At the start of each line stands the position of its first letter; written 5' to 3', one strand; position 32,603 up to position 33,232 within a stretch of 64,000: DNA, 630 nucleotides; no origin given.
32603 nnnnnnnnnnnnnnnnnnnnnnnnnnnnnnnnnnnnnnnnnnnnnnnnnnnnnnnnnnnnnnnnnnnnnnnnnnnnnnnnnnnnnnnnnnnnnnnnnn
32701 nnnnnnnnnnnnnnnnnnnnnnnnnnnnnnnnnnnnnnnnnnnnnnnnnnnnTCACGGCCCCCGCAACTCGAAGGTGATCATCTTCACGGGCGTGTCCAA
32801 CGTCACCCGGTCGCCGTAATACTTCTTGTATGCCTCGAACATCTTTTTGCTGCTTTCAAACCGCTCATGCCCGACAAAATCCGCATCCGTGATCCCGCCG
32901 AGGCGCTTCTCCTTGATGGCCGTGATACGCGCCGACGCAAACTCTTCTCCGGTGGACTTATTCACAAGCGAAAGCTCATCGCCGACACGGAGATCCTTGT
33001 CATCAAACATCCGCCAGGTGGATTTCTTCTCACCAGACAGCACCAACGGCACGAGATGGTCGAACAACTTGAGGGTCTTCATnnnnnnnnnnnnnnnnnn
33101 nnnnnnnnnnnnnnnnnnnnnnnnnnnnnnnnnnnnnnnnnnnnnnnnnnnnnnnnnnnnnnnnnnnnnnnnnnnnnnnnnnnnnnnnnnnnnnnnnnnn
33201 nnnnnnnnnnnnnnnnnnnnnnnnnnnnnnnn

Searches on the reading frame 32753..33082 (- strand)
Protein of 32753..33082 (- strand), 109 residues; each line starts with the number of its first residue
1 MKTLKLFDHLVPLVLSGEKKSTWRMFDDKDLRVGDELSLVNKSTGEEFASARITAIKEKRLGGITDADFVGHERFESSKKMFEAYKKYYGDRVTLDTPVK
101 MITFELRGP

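Call 3: search_protein_families(library=pfam, proteins=[window:32753-33082:-], max_evalue=0.01)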
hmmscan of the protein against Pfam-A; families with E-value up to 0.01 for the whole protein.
window:32753-33082:- (109 aa): 1 family
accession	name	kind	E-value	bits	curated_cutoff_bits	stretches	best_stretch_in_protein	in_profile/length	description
PF04266.20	ASCH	-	5.7e-09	37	21.2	1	4-106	1-101/103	ASCH domain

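Call 4: search_protein_families(library=ncbifam, proteins=[window:32753-33082:-], max_evalue=0.01)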
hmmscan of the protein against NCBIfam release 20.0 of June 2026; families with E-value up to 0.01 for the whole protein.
window:32753-33082:- (109 aa): 1 family
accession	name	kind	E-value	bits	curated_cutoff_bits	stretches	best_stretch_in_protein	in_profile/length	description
NF003443.0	PRK04980.1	equivalog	0.0056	16.9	93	1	3-66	5-68/104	N(4)-acetylcytidine aminohydrolase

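Call 23: find_homologous_proteins(query=window:32753-33082:-, max_evalue=0.001)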
Query window:32753-33082:- (109 aa): 439 proteins with E <= 0.001 among 442 candidates; the best 120 are listed.
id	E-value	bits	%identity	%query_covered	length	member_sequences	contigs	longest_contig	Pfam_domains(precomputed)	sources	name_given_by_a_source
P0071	3.8e-65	234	100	100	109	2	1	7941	PF04266.21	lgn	-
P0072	8.3e-42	160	68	97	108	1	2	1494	PF04266.21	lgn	-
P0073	2.2e-41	158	72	97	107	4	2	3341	PF04266.21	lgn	-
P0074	3.8e-41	157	73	91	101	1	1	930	PF04266.21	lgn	-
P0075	2.0e-40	155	67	98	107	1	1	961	PF04266.21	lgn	-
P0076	5.6e-40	154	67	97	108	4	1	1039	PF04266.21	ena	-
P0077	7.2e-40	153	70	97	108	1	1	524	PF04266.21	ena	-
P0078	8.0e-40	153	69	97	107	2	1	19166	PF04266.21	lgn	-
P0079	1.5e-39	152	66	97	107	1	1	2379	PF04266.21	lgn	-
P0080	2.7e-39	151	69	97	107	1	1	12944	PF04266.21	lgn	-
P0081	3.3e-39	151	68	99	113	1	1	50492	PF04266.21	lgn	-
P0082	3.6e-39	151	67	97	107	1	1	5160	PF04266.21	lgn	-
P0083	4.2e-39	151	68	97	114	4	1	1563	PF04266.21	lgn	-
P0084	4.8e-39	151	63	97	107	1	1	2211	PF04266.21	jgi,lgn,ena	-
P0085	7.4e-39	150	67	97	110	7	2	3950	PF04266.21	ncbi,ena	-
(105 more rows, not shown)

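Call 25: search_solved_structures(query=A4, max_evalue=1, show_alignments=3)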
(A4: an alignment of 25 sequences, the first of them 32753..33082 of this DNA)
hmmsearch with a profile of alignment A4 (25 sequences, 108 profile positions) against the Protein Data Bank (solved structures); distinct sequences matched with E-value up to 1: 1.
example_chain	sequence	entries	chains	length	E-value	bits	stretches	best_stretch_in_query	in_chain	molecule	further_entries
2z0t_A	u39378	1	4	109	0.42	13.9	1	5-102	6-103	Putative uncharacterized protein PH0355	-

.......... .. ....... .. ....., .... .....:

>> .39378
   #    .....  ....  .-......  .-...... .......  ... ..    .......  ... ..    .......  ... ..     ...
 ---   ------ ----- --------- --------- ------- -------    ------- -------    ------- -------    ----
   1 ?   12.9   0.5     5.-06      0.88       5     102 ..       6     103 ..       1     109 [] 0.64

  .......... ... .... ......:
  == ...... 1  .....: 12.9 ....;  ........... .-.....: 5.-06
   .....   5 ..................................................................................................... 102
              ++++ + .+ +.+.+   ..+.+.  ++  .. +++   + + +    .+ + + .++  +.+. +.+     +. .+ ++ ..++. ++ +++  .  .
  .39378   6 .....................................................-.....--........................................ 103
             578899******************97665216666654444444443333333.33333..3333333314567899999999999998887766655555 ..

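Call 27: find_related_loci(query=A4, collection=metagenome_contigs, flank=5000)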
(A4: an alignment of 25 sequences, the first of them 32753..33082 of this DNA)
Query A4 (109 aa) in metagenome_contigs; peptide patterns used: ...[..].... (x = any residue, [..] = any of these).
600 stretches matched a pattern (row limit reached: there are more); 579 encode a relative of the query (tblastn E <= 1e-3); the best 80 are kept; 80 distinct loci.
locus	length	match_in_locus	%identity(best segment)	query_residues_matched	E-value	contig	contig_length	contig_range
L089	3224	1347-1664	67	1-106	4e-45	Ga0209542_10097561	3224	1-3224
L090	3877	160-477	66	1-106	2e-44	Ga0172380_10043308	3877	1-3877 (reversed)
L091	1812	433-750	65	1-106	7e-45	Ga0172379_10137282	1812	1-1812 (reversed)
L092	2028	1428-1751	65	1-108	5e-44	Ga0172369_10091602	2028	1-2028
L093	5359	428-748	64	1-107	2e-43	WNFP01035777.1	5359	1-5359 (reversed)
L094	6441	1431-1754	65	1-108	9e-44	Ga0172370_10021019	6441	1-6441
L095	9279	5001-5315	63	2-106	1e-43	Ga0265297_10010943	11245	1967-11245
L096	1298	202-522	64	1-107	6e-45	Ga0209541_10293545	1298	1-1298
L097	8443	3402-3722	64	1-107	2e-43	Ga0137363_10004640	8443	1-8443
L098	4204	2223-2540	65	1-106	5e-43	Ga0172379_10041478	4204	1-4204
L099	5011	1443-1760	67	1-106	5e-43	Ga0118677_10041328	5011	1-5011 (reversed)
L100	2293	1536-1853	62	1-106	9e-43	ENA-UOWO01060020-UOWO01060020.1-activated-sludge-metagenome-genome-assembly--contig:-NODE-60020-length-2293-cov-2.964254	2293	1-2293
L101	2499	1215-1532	64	1-106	1e-42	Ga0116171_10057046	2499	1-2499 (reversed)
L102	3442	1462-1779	64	1-106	9e-43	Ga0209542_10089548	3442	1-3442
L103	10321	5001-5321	62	1-107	3e-42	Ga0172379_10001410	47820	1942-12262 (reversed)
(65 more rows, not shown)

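Call 31: search_protein_families(library=pfam, alignment_id=A5, max_evalue=0.001)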
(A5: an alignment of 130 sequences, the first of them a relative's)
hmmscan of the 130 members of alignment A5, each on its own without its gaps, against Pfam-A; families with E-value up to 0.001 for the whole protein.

A. member 1, L089:975-1187:+ (70 aa): 0 families

B. families by the number of members that match (of 130 scanned): 141 families (the first 25 are shown)
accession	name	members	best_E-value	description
PF00293.34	NUDIX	11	5.4e-19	NUDIX domain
PF06821.19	Ser_hydrolase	4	7.4e-23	Serine hydrolase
PF00561.26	Abhydrolase_1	4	1.5e-07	alpha/beta hydrolase fold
PF00009.33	GTP_EFTU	3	1e-50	Elongation factor Tu GTP binding domain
PF01926.29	MMR_HSR1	3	1.2e-23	50S ribosome-binding GTPase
PF00583.31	Acetyltransf_1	3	1.8e-17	Acetyltransferase (GNAT) family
PF12697.13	Abhydrolase_6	3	7.2e-07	Alpha/beta hydrolase family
PF00012.26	HSP70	2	3.9e-245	Hsp70 protein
PF06723.19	MreB_Mbl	2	2.1e-131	MreB/Mbl protein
PF01078.27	Mg_chelatase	2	1.3e-68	Magnesium chelatase, subunit ChlI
PF08245.18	Mur_ligase_M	2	4.6e-47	Mur ligase middle domain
PF07866.17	DUF1653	2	2.5e-31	Protein of unknown function (DUF1653)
PF12647.12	RNHCP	2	4.7e-31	RNHCP domain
PF02875.26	Mur_ligase_C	2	1.3e-28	Mur ligase, glutamate ligase domain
PF02826.25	2-Hacid_dh_C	2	5.7e-27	D-isomer specific 2-hydroxyacid dehydrogenase, NAD binding domain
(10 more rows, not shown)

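Call 74: predict_structure(alignment_id=A4)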
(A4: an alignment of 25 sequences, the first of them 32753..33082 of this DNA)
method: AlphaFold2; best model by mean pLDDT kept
length: 109 residues; sequences in the alignment: 25
mean_pLDDT: 91.2   pTM: 0.79
mean pLDDT of the five models: 91.2, 89.5, 88.4, 88.0, 87.4
residues with pLDDT >= 90: 83; 70-90: 25; 50-70: 1; < 50: 0
segments of 3 or more residues with pLDDT < 50: none
pLDDT, mean of each block of 10 residues (from residue 1): 90 92 87 95 94 95 91 87 90 93 88
secondary structure, 60 per line:
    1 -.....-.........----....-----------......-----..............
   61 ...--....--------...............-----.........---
elements in order: E2-6 H8-16 E21-24 E36-41 E47-60 H66-69 H78-92 E98-106

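Call 79: fold_search(model_id=the predicted structure, library=pdb)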
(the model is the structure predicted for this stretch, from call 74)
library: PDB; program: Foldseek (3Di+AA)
matches with E <= 10: 431; with E <= 0.001: 21
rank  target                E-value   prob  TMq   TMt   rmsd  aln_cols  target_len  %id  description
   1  9kyf_A                1.1e-07  1.00  0.75  0.80   2.4       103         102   17  Crystal structure of E.coli ac4C amidohydrolase YqfB (released 2025-08-20)
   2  9kyf_B                1.8e-07  1.00  0.75  0.81   2.3       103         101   17  Crystal structure of E.coli ac4C amidohydrolase YqfB (released 2025-08-20)
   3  9kyh_B                4.5e-07  1.00  0.75  0.79   2.3       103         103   17  Crystal structure of E.coli ac4C amidohydrolase YqfB in complex with ac4C (released 2025-08-20)
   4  3s9x                  8.1e-07  1.00  0.74  0.53   3.3       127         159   13  High resolution crystal structure of ASCH domain from Lactobacillus crispatus JV V101 (released 2011-07-27)
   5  1t62_A                1.1e-06  1.00  0.81  0.59   2.5       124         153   16  Crystal structure of protein EF3133 from Enterococcus faecalis V583, Pfam DUF984 (released 2004-06-22)
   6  2z0t_A                5.9e-06  1.00  0.72  0.72   3.2       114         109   17  Crystal structure of hypothetical protein PH0355 (released 2007-11-13)
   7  1t62_B                1.4e-05  1.00  0.83  0.58   2.5       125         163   14  Crystal structure of protein EF3133 from Enterococcus faecalis V583, Pfam DUF984 (released 2004-06-22)
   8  2z0t_B                1.6e-05  1.00  0.72  0.73   3.0       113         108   18  Crystal structure of hypothetical protein PH0355 (released 2007-11-13)
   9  5y6b_B                7.3e-05  1.00  0.62  0.49   3.7       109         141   16  Crystal structure of ZmASCH Y47F mutant protein from Zymomonas mobilis (released 2018-07-18)
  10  5y6b_A                8.9e-05  1.00  0.68  0.53   2.9       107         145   13  Crystal structure of ZmASCH Y47F mutant protein from Zymomonas mobilis (released 2018-07-18)
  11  1xne_MODEL_1_A        8.9e-05  1.00  0.53  0.52   5.3       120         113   19  Solution Structure of Pyrococcus furiosus Protein PF0470: The Northeast Structural Genomics Consortium Target  (released 2004-12-14)
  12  5y6b_D                9.5e-05  1.00  0.62  0.50   3.7       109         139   16  Crystal structure of ZmASCH Y47F mutant protein from Zymomonas mobilis (released 2018-07-18)
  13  5y6c_A                1.3e-04  1.00  0.68  0.54   3.0       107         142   12  Crystal structure of ZmASCH S128A mutant protein from Zymomonas mobilis (released 2018-07-18)
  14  5gus_A                1.4e-04  1.00  0.62  0.49   3.7       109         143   16  Crystal structure of ASCH domain from Zymomonas mobilis (released 2017-08-30)
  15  2dp9                  1.5e-04  1.00  0.62  0.56   3.5       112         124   16  Crystal Structure of Conserved Hypothetical Protein TTHA0113 from Thermus thermophilus HB8 (released 2006-11-08)
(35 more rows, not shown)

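Call 80: search_protein_families(library=padloc, proteins=[window:32753-33082:-], max_evalue=0.001)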
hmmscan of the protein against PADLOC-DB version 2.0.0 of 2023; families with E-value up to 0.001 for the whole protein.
window:32753-33082:- (109 aa): 0 families
